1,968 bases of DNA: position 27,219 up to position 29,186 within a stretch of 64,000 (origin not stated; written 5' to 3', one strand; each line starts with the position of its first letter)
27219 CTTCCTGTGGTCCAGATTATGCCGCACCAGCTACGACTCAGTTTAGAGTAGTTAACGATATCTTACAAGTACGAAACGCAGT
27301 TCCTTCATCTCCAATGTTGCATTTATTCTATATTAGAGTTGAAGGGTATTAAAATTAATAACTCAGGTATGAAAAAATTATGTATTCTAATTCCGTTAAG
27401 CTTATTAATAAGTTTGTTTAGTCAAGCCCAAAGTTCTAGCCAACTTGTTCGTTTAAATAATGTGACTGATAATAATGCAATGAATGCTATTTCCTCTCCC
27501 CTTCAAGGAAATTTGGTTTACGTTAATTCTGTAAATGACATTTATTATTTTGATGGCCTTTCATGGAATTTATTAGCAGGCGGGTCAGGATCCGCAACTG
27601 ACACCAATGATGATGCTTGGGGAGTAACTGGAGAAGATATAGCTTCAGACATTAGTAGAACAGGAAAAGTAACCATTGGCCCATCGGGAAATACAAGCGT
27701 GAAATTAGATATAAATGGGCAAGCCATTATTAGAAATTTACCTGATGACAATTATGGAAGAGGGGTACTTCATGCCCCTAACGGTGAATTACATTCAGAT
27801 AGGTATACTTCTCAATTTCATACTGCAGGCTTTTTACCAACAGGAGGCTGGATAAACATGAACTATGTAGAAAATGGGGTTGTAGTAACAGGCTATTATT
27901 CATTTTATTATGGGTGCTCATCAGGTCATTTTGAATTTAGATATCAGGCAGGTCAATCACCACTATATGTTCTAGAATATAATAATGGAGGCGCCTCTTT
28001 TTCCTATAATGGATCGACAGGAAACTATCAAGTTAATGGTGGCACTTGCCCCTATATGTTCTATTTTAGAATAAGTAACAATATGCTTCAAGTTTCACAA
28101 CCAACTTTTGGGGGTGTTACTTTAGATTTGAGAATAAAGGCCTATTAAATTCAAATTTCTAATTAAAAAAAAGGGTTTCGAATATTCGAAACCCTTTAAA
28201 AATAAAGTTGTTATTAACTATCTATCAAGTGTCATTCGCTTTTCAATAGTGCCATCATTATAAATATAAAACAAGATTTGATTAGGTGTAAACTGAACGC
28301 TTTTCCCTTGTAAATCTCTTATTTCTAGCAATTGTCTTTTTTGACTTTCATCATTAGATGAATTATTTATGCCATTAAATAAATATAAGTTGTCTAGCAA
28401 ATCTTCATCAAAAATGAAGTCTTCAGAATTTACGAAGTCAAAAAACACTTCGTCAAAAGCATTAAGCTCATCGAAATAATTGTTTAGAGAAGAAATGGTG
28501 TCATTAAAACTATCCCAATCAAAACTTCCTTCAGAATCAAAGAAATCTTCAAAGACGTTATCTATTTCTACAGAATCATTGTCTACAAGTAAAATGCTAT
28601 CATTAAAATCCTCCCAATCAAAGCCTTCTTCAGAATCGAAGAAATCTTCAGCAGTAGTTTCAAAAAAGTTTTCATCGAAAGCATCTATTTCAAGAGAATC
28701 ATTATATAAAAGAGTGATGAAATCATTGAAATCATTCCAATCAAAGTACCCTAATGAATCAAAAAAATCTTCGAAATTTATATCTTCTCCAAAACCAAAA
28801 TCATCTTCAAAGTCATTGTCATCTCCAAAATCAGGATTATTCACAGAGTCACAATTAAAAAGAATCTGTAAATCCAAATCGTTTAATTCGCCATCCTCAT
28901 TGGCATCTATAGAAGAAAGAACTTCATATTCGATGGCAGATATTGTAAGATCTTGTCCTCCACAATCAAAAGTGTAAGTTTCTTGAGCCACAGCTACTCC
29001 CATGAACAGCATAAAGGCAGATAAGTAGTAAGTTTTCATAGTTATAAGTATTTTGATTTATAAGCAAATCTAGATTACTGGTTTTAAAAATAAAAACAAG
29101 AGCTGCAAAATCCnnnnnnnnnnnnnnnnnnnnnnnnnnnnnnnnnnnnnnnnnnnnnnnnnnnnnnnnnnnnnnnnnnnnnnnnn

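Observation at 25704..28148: Tandem triplet of secreted proteins with a strongly conserved N-module and a rapidly diverged Cys-containing C-module (unassigned family)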

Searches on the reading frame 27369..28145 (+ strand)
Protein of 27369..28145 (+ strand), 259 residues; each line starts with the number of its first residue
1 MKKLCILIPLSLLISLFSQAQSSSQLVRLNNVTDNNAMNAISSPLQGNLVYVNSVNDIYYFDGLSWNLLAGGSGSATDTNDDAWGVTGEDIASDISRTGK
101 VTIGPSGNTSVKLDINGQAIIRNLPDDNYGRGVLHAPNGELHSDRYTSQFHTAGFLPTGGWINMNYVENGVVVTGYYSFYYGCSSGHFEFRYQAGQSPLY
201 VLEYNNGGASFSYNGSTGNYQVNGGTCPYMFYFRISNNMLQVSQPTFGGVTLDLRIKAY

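Call 4: search_protein_families(library=pfam, proteins=[window:27369-28145:+], max_evalue=1)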
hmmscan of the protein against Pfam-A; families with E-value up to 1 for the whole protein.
window:27369-28145:+ (259 aa): 0 families

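Call 5: search_protein_families(library=ncbifam, proteins=[window:27369-28145:+], max_evalue=1)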
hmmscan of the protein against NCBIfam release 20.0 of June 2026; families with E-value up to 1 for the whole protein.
window:27369-28145:+ (259 aa): 0 families

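Call 6: search_protein_families(library=phrogs, proteins=[window:27369-28145:+], max_evalue=1)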
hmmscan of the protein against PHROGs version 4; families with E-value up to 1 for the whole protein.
window:27369-28145:+ (259 aa): 3 families
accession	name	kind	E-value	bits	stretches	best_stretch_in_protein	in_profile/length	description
phrog_5363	-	unknown function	0.063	14.1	1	43-89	90-136/245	-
phrog_11315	-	unknown function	0.16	11.8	1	21-84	189-253/384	-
phrog_19778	-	unknown function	0.29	11.2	1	130-192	96-159/362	-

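Call 43: search_protein_families(library=pfam, proteins=[window:27369-28145:+], max_evalue=10)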
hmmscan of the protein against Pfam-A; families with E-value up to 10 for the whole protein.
window:27369-28145:+ (259 aa): 0 families

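Call 93: search_protein_families(library=padloc, proteins=[window:27369-28145:+], max_evalue=0.1)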
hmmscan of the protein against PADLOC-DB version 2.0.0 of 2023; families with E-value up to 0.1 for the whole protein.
window:27369-28145:+ (259 aa): 0 families

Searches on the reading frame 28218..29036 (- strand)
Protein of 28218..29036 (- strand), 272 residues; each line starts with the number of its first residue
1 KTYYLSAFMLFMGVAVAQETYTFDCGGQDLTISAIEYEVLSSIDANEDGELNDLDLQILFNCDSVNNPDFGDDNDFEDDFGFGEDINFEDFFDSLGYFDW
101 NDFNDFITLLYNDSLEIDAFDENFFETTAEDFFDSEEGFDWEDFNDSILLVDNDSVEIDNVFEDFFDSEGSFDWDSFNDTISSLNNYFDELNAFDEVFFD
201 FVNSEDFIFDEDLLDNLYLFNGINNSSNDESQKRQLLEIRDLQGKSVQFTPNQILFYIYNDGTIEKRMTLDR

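Call 4: search_protein_families(library=pfam, proteins=[window:28218-29036:-], max_evalue=1)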
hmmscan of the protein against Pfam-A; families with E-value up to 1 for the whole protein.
window:28218-29036:- (272 aa): 1 family
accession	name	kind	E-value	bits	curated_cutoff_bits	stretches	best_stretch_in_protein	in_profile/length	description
PF06703.16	SPC25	-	0.97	9.6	24.3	0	157-184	130-157/159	Microsomal signal peptidase 25 kDa subunit (SPC25)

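Call 5: search_protein_families(library=ncbifam, proteins=[window:28218-29036:-], max_evalue=1)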
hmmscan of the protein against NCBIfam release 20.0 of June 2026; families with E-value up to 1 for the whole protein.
window:28218-29036:- (272 aa): 0 families

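Call 93: search_protein_families(library=padloc, proteins=[window:28218-29036:-], max_evalue=0.1)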
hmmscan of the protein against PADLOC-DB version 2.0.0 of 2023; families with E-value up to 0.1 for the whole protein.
window:28218-29036:- (272 aa): 0 families
